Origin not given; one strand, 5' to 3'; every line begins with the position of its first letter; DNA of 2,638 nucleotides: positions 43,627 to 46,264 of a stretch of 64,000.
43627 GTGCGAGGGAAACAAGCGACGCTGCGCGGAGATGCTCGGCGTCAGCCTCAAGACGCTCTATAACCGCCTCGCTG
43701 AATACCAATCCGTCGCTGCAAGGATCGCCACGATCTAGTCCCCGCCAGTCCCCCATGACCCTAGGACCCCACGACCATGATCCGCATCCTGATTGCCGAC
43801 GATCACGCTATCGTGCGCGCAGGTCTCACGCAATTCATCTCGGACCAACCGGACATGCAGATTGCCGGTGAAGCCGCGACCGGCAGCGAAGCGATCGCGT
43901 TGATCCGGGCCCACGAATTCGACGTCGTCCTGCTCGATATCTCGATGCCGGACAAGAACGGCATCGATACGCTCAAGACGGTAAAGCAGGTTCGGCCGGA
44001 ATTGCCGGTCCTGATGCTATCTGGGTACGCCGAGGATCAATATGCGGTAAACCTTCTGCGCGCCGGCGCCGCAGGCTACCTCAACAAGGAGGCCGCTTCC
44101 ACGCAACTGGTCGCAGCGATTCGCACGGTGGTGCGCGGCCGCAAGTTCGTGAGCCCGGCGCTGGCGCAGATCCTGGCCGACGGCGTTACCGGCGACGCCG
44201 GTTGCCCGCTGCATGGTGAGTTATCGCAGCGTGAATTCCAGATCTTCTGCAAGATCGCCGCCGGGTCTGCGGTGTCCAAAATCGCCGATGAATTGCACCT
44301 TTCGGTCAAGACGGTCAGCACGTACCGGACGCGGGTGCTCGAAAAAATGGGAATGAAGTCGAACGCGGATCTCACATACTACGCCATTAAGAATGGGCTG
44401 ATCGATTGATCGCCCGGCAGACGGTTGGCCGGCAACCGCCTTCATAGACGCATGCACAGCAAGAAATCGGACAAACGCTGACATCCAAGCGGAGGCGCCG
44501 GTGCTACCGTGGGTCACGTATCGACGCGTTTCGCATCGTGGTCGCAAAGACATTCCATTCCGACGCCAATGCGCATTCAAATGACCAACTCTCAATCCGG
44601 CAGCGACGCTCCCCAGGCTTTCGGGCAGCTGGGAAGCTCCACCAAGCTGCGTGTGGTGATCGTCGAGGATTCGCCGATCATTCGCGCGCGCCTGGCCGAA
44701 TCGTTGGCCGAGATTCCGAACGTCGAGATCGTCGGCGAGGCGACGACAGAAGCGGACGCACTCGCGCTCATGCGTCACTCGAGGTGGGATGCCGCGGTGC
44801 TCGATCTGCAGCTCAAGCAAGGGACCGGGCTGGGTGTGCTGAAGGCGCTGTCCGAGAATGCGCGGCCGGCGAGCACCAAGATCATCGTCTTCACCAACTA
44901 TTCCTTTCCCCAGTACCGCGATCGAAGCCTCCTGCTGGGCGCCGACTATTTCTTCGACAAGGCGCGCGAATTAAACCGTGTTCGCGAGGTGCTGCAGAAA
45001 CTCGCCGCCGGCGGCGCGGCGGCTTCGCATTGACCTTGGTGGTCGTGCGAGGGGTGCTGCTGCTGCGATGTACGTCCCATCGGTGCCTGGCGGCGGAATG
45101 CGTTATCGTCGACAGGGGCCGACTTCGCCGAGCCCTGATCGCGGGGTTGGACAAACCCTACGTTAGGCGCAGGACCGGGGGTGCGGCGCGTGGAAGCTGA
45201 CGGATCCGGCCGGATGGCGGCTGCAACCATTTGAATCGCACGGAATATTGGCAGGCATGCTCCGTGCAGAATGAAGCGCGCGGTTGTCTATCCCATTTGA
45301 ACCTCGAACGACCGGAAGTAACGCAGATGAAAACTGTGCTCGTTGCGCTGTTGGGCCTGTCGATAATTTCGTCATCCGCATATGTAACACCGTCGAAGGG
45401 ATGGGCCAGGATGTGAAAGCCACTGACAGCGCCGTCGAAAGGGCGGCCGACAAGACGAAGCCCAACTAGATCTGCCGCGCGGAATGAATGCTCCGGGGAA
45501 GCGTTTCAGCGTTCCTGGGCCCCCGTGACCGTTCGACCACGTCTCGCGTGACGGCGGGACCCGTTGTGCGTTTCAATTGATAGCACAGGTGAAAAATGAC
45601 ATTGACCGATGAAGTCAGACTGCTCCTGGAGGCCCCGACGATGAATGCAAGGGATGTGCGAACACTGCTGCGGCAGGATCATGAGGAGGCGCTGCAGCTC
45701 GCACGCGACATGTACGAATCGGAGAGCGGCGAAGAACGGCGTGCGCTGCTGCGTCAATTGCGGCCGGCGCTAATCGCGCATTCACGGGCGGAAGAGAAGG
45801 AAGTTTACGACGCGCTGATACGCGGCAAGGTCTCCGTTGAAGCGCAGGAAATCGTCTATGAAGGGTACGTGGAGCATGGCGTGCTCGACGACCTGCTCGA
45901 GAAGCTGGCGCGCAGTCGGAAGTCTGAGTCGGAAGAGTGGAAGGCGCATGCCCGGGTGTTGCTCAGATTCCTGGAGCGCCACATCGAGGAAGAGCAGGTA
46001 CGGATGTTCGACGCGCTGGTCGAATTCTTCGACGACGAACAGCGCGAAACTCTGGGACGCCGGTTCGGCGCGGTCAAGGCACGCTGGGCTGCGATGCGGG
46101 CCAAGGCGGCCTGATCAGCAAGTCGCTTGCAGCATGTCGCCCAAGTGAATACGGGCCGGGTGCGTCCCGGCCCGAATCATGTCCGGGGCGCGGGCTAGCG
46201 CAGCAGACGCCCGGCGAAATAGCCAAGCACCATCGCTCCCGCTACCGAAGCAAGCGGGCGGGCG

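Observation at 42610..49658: Candidate two-tier general-stress cascade: CHASE3 kinase, NarL-type regulator, then a sensorless sigma54 activator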

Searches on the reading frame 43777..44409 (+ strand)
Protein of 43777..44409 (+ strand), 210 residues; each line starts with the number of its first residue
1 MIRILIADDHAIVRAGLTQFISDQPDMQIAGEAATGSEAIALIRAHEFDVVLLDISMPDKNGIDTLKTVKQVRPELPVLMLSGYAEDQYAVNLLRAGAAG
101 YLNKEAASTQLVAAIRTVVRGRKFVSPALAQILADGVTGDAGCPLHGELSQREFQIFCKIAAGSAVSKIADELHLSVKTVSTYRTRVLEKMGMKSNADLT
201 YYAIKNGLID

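Call 3: search_protein_families(library=pfam, proteins=[window:43777-44409:+], max_evalue=0.01)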
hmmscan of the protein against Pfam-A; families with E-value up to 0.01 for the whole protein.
window:43777-44409:+ (210 aa): 3 families
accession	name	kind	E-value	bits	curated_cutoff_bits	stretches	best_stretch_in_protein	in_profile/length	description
PF00072.30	Response_reg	-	1e-29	103.3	30.2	1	4-116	1-111/111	Response regulator receiver domain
PF00196.25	GerE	-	5e-16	58.5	23.5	1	149-203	3-57/57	Bacterial regulatory proteins, luxR family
PF08281.18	Sigma70_r4_2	-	0.0068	16.5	25.7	0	148-191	10-54/54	Sigma-70, region 4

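Call 45: search_protein_families(library=ncbifam, proteins=[window:43777-44409:+], max_evalue=0.001)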
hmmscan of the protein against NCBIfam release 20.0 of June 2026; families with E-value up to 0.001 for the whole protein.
window:43777-44409:+ (210 aa): 106 families (the best 25 are shown)
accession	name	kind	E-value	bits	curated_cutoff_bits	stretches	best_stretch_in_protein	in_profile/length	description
NF007018.1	PRK09483.1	equivalog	1.5e-52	178.4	280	1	1-210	1-210/217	UvrY/SirA/GacA family response regulator transcription factor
NF052445.1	RespRegMctR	equivalog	7.4e-45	152.9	300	1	2-208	2-204/205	two-component system response regulator MctR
NF007935.0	PRK10651.1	equivalog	2.7e-40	137.9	250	1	3-203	8-210/216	two-component system response regulator NarL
NF011896.0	PRK15369.1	equivalog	1.3e-38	132.7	242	1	2-208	4-209/211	two component system response regulator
NF047785.1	respo_reg_MadR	equivalog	6.2e-38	130.3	300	1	2-209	1-209/209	MadR family response regulator transcription factor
NF007685.0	PRK10360.1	equivalog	3.6e-35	121.6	258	1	1-200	1-189/196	response regulator transcription factor UhpA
NF007403.0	PRK09935.1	equivalog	4.7e-29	101.5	271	1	4-208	6-209/210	fimbria biosynthesis transcriptional regulator FimZ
NF007708.0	PRK10403.1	equivalog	1.6e-28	99.7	343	1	3-198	8-203/215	nitrate/nitrite response regulator protein NarP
NF007419.0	PRK09958.1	equivalog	1.1e-27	96.9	251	1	5-207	4-202/204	acid-sensing system DNA-binding response regulator EvgA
NF001965.0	PRK00742.1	subfamily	4.8e-24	85.2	293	1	2-109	4-112/357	chemotaxis-specific protein-glutamate methyltransferase CheB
NF006900.1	PRK09390.1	equivalog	2e-23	83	255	1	4-206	7-200/203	response regulator FixJ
NF040749.1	tetrathio_RR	equivalog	5e-21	75.3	290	1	5-199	4-184/191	tetrathionate respiration response regulator TtrR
NF008098.0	PRK10840.1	equivalog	6.7e-20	71.5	235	1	2-202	4-204/216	response regulator transcription factor RcsB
NF041830.1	RR_TF_ErdR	exception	2e-19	70.1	390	1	3-196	3-198/213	response regulator transcription factor ErdR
NF041367.1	CheY_Halo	equivalog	1.4e-18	67.3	200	1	4-119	1-114/114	chemotaxis protein CheY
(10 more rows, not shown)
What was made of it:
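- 43777..44409 (+): NarL/FixJ-class response regulator, GacA/UvrY-like (REC plus GerE). NCBIfam best hit is UvrY/SirA/GacA at 178 bits, below the 280 cutoff (call 45).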

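Call 73: search_solved_structures(query=window:43777-44409:+, max_evalue=1e-12)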
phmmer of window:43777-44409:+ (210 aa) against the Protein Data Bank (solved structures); distinct sequences matched with E-value up to 1e-12: 42.
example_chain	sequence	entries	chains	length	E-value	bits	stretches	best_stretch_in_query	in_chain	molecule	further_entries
5hev_A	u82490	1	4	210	3.9e-35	124.9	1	1-209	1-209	Response regulator protein VraR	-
7ve6_A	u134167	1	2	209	1.2e-32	116.8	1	2-209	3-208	Response regulator protein VraR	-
4gvp_A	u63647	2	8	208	1.2e-32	116.8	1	2-209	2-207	Response regulator protein vraR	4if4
3c3w_A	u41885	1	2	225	1.9e-30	109.6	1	1-203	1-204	TWO COMPONENT TRANSCRIPTIONAL REGULATORY PROTEIN DEVR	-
1a04_A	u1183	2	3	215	7.2e-26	94.7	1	4-200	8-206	NITRATE/NITRITE RESPONSE REGULATOR PROTEIN NARL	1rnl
4zmr_A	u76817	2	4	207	7.3e-25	91.4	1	2-201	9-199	Response regulator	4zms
4hye_A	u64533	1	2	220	8.5e-25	91.2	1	2-201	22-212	Response regulator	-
4ldz_A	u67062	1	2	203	4.2e-24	88.9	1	1-198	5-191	Transcriptional regulatory protein DesR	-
5f64_A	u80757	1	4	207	2.3e-21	80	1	4-206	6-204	Positive transcription regulator EvgA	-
8zwn_A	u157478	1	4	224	3.3e-21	79.5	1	4-206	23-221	DNA-binding transcriptional activator EvgA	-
3cz5_A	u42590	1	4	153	4.5e-21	79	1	3-141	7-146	Two-component response regulator, LuxR family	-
4yn8_A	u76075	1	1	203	1.6e-20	77.3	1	2-196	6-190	Response regulator ChrA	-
3eul_A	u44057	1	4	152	2.6e-20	76.5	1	2-134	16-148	POSSIBLE NITRATE/NITRITE RESPONSE TRANSCRIPTIONAL REGULATORY PROTEIN NARL (DNA-binding res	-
4le0_A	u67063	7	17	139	3.8e-19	72.7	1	1-132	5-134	Transcriptional regulatory protein DesR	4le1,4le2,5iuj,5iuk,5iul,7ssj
7ssi_C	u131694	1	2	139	7.3e-19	71.8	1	1-132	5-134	Transcriptional regulatory protein DesR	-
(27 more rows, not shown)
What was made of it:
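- On NarL/FixJ-class response regulators: VraR, DevR and NarL are the closest structures (call 73).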

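Call 79: find_homologous_proteins(query=window:43777-44409:+, max_evalue=1e-30)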
Query window:43777-44409:+ (210 aa): 7941 proteins with E <= 1e-30 among 8000 candidates; the best 120 are listed.
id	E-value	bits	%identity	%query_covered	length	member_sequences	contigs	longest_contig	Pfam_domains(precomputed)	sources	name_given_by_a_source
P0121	2.6e-120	417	93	100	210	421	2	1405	PF00196.26,PF00072.31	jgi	jgi:DNA-binding NarL/FixJ family response regulator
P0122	9.2e-119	412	93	100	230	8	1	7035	PF00196.26,PF00072.31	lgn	-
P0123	3.1e-118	411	91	100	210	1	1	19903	PF00196.26,PF00072.31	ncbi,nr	ncbi:MAG: response regulator transcription factor [Burkholderiales bacterium]|nr:response regulator 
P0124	1.1e-117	409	91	100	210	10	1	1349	PF00196.26,PF00072.31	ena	-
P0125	9.5e-117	406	91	100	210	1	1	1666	PF00196.26,PF00072.31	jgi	jgi:DNA-binding NarL/FixJ family response regulator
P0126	1.3e-116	405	91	100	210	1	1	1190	PF00196.26,PF00072.31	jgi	-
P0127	2.9e-116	404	90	100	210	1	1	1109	PF00196.26,PF00072.31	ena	-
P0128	5.0e-116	403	91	100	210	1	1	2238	PF00196.26,PF00072.31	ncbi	-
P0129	9.4e-116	402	89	100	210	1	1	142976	PF00196.26,PF00072.31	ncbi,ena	-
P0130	1.2e-115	402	90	100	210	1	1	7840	PF00196.26,PF00072.31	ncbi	-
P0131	1.6e-115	402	91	100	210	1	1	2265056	PF00196.26,PF00072.31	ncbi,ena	-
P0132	2.5e-115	401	90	100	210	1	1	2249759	PF00196.26,PF00072.31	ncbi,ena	-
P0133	2.7e-115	401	90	100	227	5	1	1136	PF00196.26,PF00072.31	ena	-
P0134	3.9e-115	400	90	100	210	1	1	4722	PF00196.26,PF00072.31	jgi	jgi:DNA-binding NarL/FixJ family response regulator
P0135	7.6e-115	400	89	100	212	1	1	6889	PF00196.26,PF00072.31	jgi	jgi:DNA-binding NarL/FixJ family response regulator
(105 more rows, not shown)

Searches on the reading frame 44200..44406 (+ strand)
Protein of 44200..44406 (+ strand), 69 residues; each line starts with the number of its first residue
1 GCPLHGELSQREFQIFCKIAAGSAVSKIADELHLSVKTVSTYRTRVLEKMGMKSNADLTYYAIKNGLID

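Call 74: search_solved_structures(query=window:44200-44406:+, max_evalue=0.001, show_alignments=5)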
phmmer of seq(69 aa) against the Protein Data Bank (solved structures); distinct sequences matched with E-value up to 0.001: 14.
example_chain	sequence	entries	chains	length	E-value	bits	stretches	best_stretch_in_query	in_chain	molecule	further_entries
4wt0_B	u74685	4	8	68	4.5e-09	39.9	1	4-67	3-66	Response regulator receiver domain protein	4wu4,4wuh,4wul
4wsz_A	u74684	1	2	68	6.4e-09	39.4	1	4-67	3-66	Response regulator receiver domain protein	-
5hev_A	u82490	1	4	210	8.1e-09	39.1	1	4-68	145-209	Response regulator protein VraR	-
7ve4_A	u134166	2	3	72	8.2e-07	32.8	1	4-68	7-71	DNA-binding response regulator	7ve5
2rnj_A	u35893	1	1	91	1.7e-06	31.8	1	4-68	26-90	Response regulator protein vraR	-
4gvp_A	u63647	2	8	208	2.5e-06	31.3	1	4-68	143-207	Response regulator protein vraR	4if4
7ve6_A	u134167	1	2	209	2.5e-06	31.2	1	4-68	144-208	Response regulator protein VraR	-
5f64_A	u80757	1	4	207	3.2e-06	30.9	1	7-65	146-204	Positive transcription regulator EvgA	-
8zwn_A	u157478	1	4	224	3.9e-06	30.7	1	7-65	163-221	DNA-binding transcriptional activator EvgA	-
8a5r_AAA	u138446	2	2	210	4.9e-06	30.3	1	7-67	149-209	Light-activated DNA-binding protein EL222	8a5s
3p7n_A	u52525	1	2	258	1.1e-05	29.2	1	7-66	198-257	Sensor histidine kinase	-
7vim_A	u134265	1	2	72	6.8e-05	26.7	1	8-68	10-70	Protein EsrB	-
1x3u_A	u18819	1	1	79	8.5e-05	26.4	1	8-66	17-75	Transcriptional regulatory protein fixJ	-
1zlj_A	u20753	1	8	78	0.00072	23.5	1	3-62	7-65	Dormancy Survival Regulator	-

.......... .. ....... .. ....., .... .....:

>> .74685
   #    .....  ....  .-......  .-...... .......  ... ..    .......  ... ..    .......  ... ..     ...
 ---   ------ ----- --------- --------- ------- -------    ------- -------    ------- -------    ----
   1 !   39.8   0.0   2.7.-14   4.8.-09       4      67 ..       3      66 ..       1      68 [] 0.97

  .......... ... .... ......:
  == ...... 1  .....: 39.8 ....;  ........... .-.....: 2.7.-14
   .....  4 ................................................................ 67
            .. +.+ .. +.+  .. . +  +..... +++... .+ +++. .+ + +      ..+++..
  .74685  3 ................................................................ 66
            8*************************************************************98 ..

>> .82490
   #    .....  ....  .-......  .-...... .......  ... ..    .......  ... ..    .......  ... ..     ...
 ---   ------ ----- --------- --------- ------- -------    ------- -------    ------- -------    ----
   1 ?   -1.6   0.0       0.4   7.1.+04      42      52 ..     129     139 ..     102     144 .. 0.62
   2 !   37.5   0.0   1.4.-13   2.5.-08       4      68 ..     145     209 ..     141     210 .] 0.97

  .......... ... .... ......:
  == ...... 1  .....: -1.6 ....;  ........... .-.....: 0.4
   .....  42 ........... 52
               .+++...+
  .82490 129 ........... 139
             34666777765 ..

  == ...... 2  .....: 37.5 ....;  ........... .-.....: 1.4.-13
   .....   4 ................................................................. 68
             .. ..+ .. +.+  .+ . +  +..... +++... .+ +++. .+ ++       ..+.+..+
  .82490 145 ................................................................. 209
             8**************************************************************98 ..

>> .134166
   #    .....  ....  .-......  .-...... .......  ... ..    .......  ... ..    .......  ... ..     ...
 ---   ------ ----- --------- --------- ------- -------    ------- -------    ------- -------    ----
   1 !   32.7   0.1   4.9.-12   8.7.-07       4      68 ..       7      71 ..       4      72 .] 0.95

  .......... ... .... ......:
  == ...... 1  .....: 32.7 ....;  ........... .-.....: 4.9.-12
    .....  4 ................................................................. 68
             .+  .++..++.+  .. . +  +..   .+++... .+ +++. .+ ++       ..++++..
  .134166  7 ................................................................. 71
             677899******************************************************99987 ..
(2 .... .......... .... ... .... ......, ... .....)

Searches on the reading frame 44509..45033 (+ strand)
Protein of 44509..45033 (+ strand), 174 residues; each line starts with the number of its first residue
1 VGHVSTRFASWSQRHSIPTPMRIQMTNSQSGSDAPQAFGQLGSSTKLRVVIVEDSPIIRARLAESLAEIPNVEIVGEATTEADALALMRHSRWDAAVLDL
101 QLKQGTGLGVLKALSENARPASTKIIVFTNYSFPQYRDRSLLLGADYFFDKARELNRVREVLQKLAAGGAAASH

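Call 3: search_protein_families(library=pfam, proteins=[window:44509-45033:+], max_evalue=0.01)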
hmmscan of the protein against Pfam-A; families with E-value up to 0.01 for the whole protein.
window:44509-45033:+ (174 aa): 1 family
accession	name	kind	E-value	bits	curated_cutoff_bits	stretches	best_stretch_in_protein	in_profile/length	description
PF00072.30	Response_reg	-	1.6e-16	60.9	30.2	1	49-162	1-110/111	Response regulator receiver domain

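Call 44: search_solved_structures(query=window:44581-45033:+, max_evalue=0.00001)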
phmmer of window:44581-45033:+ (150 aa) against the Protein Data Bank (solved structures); distinct sequences matched with E-value up to 0.00001: 23.
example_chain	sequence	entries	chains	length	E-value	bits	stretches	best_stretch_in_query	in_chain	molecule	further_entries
4e7o_A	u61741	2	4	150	5.5e-11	45.5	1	17-142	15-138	Response regulator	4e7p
4zmr_A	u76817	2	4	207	1.8e-10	43.9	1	21-142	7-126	Response regulator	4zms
4hye_A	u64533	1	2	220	1.9e-10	43.8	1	20-142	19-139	Response regulator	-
3c3w_A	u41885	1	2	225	6.9e-10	42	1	23-128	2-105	TWO COMPONENT TRANSCRIPTIONAL REGULATORY PROTEIN DEVR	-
5wq0_B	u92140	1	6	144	2.8e-09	40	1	22-139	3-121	Stage 0 sporulation protein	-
5wq0_D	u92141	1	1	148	3e-09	39.9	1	21-140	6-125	Stage 0 sporulation protein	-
9xzo_A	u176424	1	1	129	5.8e-09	39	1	24-142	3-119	De novo protein M1X0B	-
7ssi_C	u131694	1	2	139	9.2e-09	38.3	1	18-127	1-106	Transcriptional regulatory protein DesR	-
4le0_A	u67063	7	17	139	1.3e-08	37.9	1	18-127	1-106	Transcriptional regulatory protein DesR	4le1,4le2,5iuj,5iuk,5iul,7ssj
9phz_E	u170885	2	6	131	2.5e-08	36.9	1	18-134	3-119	Stage 0 sporulation protein A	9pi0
4ldz_A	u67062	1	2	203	2.6e-08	36.9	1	18-127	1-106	Transcriptional regulatory protein DesR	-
6swb_A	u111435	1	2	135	4.1e-08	36.3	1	24-141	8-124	Two-component response regulator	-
6swf_A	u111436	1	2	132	4.1e-08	36.2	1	24-141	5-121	Two-component response regulator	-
3b2n_A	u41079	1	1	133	1.4e-07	34.5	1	25-145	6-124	Uncharacterized protein Q99UF4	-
1dz3_A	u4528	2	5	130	4.4e-07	32.9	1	23-135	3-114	Stage 0 sporulation protein A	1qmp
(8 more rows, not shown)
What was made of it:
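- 44581..45033 (+): Stand-alone receiver protein of the NarL/DesR/DevR type, with intact acceptor residues. Pfam (call 3) and PDB phmmer (call 44).
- REC is a NarL-type receiver (call 44).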

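Call 45: search_protein_families(library=ncbifam, proteins=[window:44581-45033:+], max_evalue=0.001)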
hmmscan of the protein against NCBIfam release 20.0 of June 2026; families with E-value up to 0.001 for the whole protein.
window:44581-45033:+ (150 aa): 45 families (the best 25 are shown)
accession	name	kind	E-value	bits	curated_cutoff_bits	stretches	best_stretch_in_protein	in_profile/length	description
TIGR02875.1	spore_0_A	equivalog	1.1e-13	51.1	200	1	22-143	2-123/262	sporulation transcription factor Spo0A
NF007935.0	PRK10651.1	equivalog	3.5e-13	49.2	250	1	21-146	5-128/216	two-component system response regulator NarL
NF008677.0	PRK11697.1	equivalog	9.3e-12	44.8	246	1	23-142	2-116/238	two-component system response regulator BtsR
NF007708.0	PRK10403.1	equivalog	3.1e-10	39.9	343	1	20-147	4-129/215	nitrate/nitrite response regulator protein NarP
NF047785.1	respo_reg_MadR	equivalog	3.3e-10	39.7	300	1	23-106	1-85/209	MadR family response regulator transcription factor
NF001965.0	PRK00742.1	subfamily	8.6e-10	38.3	293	1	21-106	2-84/357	chemotaxis-specific protein-glutamate methyltransferase CheB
NF006623.1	PRK09191.1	subfamily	4.3e-08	33.2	240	1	12-106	127-218/258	PhyR family response regulator anti-anti-sigma factor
NF033791.1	ActR_PrrA_rreg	equivalog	4.8e-08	33.2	250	1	25-132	4-107/173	ActR/PrrA/RegA family redox response regulator transcription factor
NF007018.1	PRK09483.1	equivalog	8.7e-08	32.1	280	1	24-144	3-121/217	UvrY/SirA/GacA family response regulator transcription factor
NF052445.1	RespRegMctR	equivalog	1e-07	31.6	300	1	23-146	2-123/205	two-component system response regulator MctR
NF009206.0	PRK12555.1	subfamily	1.3e-07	31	342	1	24-99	2-76/340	chemotaxis-specific protein-glutamate methyltransferase CheB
NF009973.0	PRK13435.1-4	equivalog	1.6e-07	31.4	158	1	21-96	7-82/154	response regulator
NF007403.0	PRK09935.1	equivalog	1.9e-07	30.9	271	1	25-144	6-123/210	fimbria biosynthesis transcriptional regulator FimZ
NF011896.0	PRK15369.1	equivalog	3.8e-07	29.9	242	1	22-125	3-104/211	two component system response regulator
NF009971.0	PRK13435.1-2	subfamily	4.6e-07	29.7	151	1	24-93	2-71/141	response regulator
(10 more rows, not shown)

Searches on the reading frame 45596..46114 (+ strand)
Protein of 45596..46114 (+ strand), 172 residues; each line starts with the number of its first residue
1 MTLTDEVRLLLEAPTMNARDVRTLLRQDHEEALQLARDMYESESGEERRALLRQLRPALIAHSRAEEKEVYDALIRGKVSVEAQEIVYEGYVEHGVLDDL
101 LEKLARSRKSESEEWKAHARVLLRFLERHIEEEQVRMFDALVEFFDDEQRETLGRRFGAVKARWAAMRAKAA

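Call 3: search_protein_families(library=pfam, proteins=[window:45596-46114:+], max_evalue=0.01)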
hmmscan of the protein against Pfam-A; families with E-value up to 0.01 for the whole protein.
window:45596-46114:+ (172 aa): 1 family
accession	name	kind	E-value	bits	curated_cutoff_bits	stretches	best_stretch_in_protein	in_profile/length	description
PF01814.28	Hemerythrin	-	2.4e-10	41.4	25.3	1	23-140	4-126/127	Hemerythrin HHE cation binding domain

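Call 45: search_protein_families(library=ncbifam, proteins=[window:45596-46114:+], max_evalue=0.001)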
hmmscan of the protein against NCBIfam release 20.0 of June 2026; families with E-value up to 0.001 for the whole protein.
window:45596-46114:+ (172 aa): 1 family
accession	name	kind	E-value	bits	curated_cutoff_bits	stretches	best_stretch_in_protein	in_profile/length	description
NF053874.1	persist_PA2171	equivalog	1.1e-14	54.6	190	1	23-165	5-148/157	PA2171 family ribosome-binding persister protein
